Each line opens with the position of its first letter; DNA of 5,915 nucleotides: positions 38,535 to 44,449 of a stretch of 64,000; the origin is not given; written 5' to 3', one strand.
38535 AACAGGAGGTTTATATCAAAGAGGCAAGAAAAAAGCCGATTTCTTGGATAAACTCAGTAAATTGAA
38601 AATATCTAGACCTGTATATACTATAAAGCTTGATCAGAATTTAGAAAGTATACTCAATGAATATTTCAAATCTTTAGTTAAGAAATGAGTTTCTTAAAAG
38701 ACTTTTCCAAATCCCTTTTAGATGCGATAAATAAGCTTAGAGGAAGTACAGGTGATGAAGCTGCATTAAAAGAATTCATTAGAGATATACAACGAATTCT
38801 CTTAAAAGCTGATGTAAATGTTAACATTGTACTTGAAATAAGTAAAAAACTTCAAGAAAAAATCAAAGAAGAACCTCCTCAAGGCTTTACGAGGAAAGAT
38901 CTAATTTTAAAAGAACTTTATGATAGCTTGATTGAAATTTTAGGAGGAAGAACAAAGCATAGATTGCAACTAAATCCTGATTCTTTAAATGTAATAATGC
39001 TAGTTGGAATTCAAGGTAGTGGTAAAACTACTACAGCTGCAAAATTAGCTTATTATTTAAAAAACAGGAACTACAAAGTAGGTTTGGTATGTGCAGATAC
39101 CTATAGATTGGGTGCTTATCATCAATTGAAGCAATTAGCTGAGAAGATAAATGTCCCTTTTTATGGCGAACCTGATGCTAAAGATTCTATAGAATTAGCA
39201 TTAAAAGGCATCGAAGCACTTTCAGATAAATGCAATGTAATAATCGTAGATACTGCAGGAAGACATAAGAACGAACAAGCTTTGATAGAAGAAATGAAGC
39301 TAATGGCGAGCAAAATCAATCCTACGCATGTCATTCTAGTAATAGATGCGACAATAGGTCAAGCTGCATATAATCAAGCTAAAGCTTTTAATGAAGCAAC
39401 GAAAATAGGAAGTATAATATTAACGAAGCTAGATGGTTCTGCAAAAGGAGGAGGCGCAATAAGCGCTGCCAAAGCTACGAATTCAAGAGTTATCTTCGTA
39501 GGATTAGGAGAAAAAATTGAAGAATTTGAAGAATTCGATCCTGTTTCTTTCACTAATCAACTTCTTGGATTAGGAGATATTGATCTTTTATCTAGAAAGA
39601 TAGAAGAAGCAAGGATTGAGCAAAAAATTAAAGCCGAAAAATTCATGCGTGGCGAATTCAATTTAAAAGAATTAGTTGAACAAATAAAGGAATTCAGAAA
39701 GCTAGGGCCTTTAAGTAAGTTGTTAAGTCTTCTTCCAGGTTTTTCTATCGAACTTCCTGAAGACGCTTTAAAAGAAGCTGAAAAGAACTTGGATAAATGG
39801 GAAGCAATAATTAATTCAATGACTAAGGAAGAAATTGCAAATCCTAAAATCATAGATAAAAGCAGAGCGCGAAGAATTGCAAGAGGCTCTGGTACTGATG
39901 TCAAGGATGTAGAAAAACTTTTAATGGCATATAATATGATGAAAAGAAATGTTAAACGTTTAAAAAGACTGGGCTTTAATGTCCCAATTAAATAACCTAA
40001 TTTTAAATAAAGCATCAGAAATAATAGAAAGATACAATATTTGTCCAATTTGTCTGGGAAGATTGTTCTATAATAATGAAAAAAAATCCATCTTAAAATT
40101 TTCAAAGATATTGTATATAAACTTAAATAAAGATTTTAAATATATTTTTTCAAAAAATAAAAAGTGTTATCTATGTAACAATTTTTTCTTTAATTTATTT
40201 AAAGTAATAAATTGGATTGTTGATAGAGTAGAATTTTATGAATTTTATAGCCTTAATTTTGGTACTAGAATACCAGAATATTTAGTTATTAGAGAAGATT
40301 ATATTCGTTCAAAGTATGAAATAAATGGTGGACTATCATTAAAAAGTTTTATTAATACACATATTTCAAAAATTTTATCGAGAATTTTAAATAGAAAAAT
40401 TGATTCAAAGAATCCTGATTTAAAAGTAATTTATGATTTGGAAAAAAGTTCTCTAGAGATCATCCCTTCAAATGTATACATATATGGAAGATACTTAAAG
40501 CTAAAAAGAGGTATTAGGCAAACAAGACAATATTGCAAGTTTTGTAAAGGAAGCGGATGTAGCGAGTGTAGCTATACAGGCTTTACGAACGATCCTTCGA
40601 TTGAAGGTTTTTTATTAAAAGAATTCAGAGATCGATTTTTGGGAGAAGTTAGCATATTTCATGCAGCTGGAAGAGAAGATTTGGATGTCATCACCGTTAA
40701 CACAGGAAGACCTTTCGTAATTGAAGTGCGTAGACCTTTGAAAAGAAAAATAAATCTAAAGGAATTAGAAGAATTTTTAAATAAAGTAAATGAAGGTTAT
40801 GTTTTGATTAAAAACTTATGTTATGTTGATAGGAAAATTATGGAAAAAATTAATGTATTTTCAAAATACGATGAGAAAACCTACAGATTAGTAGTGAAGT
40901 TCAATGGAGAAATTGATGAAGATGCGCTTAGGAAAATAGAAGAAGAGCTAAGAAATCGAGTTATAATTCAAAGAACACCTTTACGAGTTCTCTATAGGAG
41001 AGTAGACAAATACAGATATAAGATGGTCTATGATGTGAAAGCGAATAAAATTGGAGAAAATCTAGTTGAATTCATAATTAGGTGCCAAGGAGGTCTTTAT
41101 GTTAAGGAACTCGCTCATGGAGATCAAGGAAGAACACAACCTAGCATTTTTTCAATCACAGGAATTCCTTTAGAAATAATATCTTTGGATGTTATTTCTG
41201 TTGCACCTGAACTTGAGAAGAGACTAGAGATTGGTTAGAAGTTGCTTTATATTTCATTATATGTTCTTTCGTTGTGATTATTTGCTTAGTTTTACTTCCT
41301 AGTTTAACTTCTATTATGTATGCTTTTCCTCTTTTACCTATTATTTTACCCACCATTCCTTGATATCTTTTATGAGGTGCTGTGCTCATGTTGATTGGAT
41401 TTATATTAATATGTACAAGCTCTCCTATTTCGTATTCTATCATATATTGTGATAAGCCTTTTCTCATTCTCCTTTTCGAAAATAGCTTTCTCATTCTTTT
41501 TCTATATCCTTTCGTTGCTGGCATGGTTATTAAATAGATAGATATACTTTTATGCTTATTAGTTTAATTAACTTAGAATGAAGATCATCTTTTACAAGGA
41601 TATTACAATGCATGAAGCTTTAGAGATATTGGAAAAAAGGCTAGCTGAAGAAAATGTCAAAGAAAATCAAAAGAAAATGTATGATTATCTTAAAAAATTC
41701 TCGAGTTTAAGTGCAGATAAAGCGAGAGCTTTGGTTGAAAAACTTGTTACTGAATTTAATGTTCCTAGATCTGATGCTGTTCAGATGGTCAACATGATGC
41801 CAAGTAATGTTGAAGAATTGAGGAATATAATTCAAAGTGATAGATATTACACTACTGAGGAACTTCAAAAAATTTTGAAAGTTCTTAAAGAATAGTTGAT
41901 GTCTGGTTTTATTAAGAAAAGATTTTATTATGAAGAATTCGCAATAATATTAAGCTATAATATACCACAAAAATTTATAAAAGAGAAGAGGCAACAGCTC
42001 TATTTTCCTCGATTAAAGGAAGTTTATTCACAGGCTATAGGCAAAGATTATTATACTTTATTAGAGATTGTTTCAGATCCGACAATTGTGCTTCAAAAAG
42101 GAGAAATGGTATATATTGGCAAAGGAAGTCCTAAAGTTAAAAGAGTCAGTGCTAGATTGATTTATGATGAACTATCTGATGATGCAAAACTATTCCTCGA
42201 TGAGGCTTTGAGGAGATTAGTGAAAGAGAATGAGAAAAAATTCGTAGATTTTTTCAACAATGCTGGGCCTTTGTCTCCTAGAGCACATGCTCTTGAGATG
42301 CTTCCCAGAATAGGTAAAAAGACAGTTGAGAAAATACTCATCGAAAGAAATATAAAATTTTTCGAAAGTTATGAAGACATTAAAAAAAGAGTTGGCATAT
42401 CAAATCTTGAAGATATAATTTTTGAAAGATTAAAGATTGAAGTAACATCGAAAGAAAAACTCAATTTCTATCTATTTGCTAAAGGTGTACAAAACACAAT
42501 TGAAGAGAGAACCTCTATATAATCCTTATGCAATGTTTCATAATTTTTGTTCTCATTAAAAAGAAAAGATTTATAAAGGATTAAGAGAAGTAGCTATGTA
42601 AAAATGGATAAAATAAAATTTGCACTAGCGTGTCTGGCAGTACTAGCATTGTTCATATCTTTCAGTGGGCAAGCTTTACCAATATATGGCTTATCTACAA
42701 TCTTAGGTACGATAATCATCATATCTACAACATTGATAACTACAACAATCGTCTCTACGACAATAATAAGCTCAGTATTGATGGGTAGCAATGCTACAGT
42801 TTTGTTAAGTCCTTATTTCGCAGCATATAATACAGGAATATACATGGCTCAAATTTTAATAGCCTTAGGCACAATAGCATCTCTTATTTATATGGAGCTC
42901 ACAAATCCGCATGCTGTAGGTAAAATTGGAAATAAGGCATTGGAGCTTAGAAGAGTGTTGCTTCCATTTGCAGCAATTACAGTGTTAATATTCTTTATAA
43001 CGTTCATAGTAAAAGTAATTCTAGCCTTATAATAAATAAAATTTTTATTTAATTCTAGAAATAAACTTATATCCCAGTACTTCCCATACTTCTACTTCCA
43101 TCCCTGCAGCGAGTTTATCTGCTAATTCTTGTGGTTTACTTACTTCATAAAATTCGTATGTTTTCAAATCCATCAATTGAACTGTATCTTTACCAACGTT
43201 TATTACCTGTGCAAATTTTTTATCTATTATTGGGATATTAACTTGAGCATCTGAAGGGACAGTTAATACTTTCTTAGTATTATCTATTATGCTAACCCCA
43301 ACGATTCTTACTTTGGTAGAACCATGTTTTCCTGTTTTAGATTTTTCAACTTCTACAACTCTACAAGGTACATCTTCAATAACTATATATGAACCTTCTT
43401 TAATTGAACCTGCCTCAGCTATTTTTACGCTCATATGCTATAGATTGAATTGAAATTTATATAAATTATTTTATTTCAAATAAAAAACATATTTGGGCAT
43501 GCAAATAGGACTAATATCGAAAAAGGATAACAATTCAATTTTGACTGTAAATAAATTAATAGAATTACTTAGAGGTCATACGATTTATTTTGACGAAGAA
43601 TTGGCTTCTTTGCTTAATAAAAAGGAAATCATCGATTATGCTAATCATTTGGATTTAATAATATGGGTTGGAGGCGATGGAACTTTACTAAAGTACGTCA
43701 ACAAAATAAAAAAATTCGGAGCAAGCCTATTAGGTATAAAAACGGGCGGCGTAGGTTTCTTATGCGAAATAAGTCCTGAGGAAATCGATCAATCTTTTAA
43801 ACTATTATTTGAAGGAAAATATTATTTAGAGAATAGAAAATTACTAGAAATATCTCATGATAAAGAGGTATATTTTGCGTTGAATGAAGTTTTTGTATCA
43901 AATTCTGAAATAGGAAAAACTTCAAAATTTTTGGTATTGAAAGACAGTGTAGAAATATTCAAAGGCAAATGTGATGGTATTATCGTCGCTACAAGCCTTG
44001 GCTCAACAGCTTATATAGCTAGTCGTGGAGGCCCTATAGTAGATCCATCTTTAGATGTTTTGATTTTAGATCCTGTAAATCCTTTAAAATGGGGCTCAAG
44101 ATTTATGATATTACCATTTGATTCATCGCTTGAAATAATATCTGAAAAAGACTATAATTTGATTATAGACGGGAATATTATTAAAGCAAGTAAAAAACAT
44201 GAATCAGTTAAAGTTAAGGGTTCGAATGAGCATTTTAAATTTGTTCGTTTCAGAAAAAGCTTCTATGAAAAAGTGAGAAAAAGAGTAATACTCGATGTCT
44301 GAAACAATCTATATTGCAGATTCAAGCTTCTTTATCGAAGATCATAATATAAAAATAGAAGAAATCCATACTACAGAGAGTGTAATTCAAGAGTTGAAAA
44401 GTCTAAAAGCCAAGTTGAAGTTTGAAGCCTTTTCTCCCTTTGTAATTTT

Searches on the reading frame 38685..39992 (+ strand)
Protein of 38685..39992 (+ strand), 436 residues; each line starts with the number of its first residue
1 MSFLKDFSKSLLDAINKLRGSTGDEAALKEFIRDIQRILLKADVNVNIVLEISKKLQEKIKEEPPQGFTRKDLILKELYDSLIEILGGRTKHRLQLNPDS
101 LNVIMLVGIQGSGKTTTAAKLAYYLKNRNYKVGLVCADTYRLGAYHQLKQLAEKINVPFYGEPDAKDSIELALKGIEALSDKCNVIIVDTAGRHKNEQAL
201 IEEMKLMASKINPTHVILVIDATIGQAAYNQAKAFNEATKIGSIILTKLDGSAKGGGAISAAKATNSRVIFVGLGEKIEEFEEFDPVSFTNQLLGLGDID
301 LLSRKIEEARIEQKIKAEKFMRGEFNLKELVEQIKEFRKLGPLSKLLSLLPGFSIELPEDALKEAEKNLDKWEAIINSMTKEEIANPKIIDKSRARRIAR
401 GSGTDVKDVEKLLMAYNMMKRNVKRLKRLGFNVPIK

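Call 59: search_protein_families(library=pfam, proteins=[window:38685-39992:+], max_evalue=0.0001)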
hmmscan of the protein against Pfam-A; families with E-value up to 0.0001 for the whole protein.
window:38685-39992:+ (436 aa): 9 families
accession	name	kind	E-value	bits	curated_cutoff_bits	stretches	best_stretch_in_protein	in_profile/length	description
PF00448.28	SRP54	-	3.1e-72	242.8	22.7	1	102-295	2-196/196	SRP54-type protein, GTPase domain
PF02978.25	SRP_SPB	-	1.4e-30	106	27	1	324-421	1-89/91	Signal peptide binding domain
PF02881.24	SRP54_N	-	3.3e-13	50.1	22.4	1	7-82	1-75/75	SRP54-type protein, helical bundle domain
PF20720.3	nSTAND3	-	9.8e-07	29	27.2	1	102-134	18-49/155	Novel STAND NTPase 3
PF13401.12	AAA_22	-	1.5e-06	29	27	1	102-219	6-121/130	AAA domain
PF02492.25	cobW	-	5.4e-06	26.5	20.7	1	103-253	2-157/180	CobW/HypB/UreG, nucleotide-binding domain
PF01656.29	CbiA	-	1.1e-05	25.9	25.4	1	111-252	9-86/125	CobQ/CobB/MinD/ParA nucleotide binding domain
PF13207.12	AAA_17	-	5.3e-05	24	27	1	107-219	1-108/136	AAA domain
PF03205.20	MobB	-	9.4e-05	22.7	26.6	0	103-136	1-34/133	Molybdopterin guanine dinucleotide synthesis protein B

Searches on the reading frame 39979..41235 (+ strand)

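Call 59: search_protein_families(library=pfam, proteins=[window:39979-41235:+], max_evalue=0.0001)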
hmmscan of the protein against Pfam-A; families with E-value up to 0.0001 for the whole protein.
window:39979-41235:+ (419 aa): 2 families
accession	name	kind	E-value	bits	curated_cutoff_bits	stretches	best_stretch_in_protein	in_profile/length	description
PF21238.2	Pus10_C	-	1.1e-57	195.7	27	1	167-408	1-231/232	Pus10, C-terminal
PF22023.1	Pus10_THUMP_arc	-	9.5e-12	45.3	28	1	80-153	5-78/78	Pus10 THUMP domain, archaeal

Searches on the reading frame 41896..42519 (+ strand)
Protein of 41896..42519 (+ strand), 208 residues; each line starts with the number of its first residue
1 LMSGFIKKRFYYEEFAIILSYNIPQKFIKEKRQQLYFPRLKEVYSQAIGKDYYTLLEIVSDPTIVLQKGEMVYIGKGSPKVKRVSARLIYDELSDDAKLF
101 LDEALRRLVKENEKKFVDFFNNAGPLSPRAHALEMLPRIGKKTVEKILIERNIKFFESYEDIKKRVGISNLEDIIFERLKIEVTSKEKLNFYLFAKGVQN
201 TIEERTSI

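Call 91: search_protein_families(library=pfam, proteins=[window:41896-42519:+], max_evalue=0.00001)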
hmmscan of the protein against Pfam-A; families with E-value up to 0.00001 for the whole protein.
window:41896-42519:+ (208 aa): 1 family
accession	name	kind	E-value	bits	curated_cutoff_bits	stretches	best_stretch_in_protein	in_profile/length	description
PF04919.18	DUF655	-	2.7e-41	141.9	22.2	1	13-195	2-180/181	Protein of unknown function (DUF655)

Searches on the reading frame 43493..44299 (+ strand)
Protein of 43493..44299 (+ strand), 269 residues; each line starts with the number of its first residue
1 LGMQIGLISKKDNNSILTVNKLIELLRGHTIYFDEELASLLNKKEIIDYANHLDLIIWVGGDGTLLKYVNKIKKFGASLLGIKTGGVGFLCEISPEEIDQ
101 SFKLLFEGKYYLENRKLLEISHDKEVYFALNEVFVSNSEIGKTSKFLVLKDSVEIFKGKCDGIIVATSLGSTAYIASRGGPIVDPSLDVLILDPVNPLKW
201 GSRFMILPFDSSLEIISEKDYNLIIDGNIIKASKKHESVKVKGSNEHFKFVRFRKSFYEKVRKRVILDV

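Call 72: search_protein_families(library=pfam, proteins=[window:43493-44299:+], max_evalue=0.00001)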
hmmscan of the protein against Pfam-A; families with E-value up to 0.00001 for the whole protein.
window:43493-44299:+ (269 aa): 2 families
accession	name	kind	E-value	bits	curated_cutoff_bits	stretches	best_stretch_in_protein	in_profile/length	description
PF20143.4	NAD_kinase_C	-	3.1e-21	75.8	23.7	1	130-252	1-125/126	ATP-NAD kinase C-terminal domain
PF01513.26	NAD_kinase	-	7.5e-11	42.9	25.5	1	51-110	71-130/130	ATP-NAD kinase N-terminal domain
